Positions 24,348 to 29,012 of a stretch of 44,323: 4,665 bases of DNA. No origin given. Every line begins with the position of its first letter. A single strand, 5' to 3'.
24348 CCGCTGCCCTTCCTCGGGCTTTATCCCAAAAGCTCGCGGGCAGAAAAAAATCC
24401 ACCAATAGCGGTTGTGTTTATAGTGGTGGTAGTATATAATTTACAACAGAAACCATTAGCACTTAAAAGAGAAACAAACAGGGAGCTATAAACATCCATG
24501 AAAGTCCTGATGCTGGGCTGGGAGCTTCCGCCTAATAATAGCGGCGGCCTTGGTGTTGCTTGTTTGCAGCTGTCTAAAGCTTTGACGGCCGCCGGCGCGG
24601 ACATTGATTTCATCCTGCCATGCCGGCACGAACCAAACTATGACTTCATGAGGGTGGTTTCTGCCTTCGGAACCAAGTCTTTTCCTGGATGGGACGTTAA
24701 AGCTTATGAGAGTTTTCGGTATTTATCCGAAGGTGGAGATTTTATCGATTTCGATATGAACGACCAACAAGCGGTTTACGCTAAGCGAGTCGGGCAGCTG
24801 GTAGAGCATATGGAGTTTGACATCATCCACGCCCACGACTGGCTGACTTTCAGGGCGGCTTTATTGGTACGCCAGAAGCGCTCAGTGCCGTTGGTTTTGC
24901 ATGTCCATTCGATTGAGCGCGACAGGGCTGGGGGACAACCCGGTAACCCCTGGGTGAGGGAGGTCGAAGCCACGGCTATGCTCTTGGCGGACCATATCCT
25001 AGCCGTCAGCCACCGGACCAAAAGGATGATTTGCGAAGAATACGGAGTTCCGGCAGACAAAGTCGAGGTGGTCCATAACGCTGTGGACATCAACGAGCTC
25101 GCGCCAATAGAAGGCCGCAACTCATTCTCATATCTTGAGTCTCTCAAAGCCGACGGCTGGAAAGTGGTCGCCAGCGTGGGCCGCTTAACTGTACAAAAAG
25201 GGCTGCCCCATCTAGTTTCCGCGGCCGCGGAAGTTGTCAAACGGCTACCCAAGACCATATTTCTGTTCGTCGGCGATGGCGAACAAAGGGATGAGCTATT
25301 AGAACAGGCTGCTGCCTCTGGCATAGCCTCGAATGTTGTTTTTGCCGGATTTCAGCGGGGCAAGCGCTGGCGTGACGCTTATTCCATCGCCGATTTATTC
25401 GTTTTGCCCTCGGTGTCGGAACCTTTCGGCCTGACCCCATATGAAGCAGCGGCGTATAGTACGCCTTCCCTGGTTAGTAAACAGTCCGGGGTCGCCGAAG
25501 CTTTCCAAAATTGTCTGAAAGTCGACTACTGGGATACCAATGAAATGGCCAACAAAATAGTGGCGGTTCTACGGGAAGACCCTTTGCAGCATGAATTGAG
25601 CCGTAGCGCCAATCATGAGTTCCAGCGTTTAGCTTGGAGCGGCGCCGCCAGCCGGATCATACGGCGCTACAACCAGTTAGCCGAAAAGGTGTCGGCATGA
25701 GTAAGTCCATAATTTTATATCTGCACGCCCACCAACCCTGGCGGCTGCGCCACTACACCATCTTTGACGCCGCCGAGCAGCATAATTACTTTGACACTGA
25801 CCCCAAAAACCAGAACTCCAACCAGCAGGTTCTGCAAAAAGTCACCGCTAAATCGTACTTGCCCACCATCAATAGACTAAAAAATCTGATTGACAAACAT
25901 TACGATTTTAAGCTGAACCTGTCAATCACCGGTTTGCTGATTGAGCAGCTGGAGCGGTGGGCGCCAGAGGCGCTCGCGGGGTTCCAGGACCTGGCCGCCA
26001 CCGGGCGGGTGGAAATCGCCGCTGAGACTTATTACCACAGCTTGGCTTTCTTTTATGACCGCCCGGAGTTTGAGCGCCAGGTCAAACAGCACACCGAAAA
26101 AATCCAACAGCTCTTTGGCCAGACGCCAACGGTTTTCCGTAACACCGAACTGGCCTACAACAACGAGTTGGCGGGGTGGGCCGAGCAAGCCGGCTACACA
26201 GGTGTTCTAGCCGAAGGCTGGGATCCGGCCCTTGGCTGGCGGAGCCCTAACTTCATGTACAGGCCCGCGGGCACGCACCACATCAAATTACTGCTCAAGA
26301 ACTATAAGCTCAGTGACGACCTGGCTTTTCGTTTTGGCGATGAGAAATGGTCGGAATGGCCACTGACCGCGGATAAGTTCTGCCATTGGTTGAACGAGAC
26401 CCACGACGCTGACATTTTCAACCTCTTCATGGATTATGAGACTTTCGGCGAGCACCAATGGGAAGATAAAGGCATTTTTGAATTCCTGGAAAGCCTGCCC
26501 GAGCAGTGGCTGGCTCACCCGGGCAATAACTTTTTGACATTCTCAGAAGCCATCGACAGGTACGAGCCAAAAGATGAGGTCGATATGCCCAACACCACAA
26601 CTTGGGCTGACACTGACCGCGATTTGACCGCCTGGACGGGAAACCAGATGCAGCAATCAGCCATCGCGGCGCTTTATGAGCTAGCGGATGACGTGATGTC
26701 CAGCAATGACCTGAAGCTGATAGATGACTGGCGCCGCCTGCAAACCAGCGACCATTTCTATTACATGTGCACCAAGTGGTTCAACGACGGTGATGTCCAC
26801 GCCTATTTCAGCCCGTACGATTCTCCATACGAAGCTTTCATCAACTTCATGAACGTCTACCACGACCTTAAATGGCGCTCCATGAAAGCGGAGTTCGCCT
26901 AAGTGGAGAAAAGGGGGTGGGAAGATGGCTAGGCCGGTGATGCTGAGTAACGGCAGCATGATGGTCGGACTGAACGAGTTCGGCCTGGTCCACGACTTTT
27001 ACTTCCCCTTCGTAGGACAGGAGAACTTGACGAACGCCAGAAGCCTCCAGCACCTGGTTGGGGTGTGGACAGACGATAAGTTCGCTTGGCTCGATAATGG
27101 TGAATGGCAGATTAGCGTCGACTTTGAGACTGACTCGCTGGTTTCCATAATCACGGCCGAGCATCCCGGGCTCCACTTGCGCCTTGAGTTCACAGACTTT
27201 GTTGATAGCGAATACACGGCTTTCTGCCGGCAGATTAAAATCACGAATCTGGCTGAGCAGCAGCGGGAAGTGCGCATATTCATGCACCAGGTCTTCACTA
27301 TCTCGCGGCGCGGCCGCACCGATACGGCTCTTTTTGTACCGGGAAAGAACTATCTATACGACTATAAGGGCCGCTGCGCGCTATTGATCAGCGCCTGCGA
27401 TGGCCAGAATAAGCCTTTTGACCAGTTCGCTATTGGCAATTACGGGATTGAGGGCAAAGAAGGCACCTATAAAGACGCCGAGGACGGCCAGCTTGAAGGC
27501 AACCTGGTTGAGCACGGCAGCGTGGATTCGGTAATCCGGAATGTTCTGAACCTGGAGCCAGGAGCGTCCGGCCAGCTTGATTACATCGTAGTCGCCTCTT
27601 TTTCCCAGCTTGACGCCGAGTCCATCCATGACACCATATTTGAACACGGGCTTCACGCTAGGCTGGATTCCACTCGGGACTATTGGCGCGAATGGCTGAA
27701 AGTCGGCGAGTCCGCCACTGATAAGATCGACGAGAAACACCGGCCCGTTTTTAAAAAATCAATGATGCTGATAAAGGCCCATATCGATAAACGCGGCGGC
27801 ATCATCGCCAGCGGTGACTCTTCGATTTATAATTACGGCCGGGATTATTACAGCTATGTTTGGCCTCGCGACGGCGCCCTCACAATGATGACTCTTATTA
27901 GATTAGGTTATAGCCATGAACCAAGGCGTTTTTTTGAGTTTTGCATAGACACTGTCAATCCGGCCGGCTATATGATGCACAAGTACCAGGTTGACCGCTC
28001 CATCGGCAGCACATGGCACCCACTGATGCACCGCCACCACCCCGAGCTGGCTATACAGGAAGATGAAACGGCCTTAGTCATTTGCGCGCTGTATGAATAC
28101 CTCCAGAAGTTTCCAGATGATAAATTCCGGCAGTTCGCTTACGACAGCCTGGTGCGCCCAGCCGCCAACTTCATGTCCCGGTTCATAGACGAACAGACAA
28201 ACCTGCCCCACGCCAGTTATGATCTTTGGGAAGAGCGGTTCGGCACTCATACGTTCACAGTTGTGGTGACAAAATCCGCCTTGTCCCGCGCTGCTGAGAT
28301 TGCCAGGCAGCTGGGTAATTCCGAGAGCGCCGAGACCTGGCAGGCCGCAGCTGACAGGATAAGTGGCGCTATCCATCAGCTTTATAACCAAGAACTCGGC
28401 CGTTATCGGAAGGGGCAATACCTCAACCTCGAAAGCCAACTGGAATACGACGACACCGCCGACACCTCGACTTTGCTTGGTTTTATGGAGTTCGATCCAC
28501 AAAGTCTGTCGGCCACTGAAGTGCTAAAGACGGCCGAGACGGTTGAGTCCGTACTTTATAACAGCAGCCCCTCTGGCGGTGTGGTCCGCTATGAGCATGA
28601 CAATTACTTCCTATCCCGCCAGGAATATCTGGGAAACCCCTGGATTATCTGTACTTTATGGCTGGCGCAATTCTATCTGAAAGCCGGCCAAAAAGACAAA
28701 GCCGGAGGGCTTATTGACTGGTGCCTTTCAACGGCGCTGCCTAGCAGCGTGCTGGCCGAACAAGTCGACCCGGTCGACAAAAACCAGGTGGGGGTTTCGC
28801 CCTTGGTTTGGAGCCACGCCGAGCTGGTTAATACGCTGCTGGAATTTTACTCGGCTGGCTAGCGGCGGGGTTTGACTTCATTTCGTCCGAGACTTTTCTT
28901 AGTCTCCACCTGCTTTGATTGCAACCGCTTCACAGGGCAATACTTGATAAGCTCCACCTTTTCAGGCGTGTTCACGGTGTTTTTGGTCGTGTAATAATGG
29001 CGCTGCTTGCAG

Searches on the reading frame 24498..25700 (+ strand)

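Call 25: search_protein_families(library=pfam, proteins=[window:24498-25700:+], max_evalue=0.00001)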
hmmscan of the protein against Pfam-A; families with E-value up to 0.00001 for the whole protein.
window:24498-25700:+ (400 aa): 6 families
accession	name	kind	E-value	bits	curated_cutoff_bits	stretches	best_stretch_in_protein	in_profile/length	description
PF00534.26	Glycos_transf_1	-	3.4e-28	98.8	26.4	1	217-371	11-169/172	Glycosyl transferases group 1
PF13439.12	Glyco_transf_4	-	3e-27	96.1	28.5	1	16-199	2-169/170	Glycosyltransferase Family 4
PF13692.12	Glyco_trans_1_4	-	1.6e-24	87.2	27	1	222-359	2-141/142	Glycosyl transferases group 1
PF13579.12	Glyco_trans_4_4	-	1.2e-21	78.1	29.7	1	16-194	1-157/158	Glycosyl transferase 4-like domain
PF08323.17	Glyco_transf_5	-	1.6e-18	67.7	22.7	1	2-183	1-230/239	Starch synthase catalytic domain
PF20706.3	GT4-conflict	-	6.4e-16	58.7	26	1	101-374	76-371/385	Family 4 Glycosyltransferase in conflict systems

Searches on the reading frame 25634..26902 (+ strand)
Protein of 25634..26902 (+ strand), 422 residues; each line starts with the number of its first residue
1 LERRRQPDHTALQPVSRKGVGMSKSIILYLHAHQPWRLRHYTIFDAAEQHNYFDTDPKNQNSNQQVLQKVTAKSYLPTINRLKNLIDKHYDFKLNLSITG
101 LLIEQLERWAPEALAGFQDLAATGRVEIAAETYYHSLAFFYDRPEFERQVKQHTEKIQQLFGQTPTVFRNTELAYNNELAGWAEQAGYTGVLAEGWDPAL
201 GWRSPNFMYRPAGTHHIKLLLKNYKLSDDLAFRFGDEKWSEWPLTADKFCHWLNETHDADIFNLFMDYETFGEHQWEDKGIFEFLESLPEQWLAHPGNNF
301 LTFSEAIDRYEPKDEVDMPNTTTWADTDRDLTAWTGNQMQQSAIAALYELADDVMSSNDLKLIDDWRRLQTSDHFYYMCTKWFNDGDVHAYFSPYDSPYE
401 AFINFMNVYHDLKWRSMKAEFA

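Call 25: search_protein_families(library=pfam, proteins=[window:25634-26902:+], max_evalue=0.00001)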
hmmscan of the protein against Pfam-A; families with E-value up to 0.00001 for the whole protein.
window:25634-26902:+ (422 aa): 2 families
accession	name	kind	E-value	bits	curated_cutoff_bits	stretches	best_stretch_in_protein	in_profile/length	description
PF03065.20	Glyco_hydro_57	-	8e-71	239.1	21.2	1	27-319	1-291/291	Glycosyl hydrolase family 57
PF01522.26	Polysacc_deac_1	-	6.7e-09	36.2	23.1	1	108-190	42-123/124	Polysaccharide deacetylase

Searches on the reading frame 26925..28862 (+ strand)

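Call 25: search_protein_families(library=pfam, proteins=[window:26925-28862:+], max_evalue=0.00001)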
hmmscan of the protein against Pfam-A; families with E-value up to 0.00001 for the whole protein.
window:26925-28862:+ (645 aa): 1 family
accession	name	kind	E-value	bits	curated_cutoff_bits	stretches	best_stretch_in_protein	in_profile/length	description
PF00723.27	Glyco_hydro_15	-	1.4e-38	133.4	22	1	280-637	11-425/427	Glycosyl hydrolases family 15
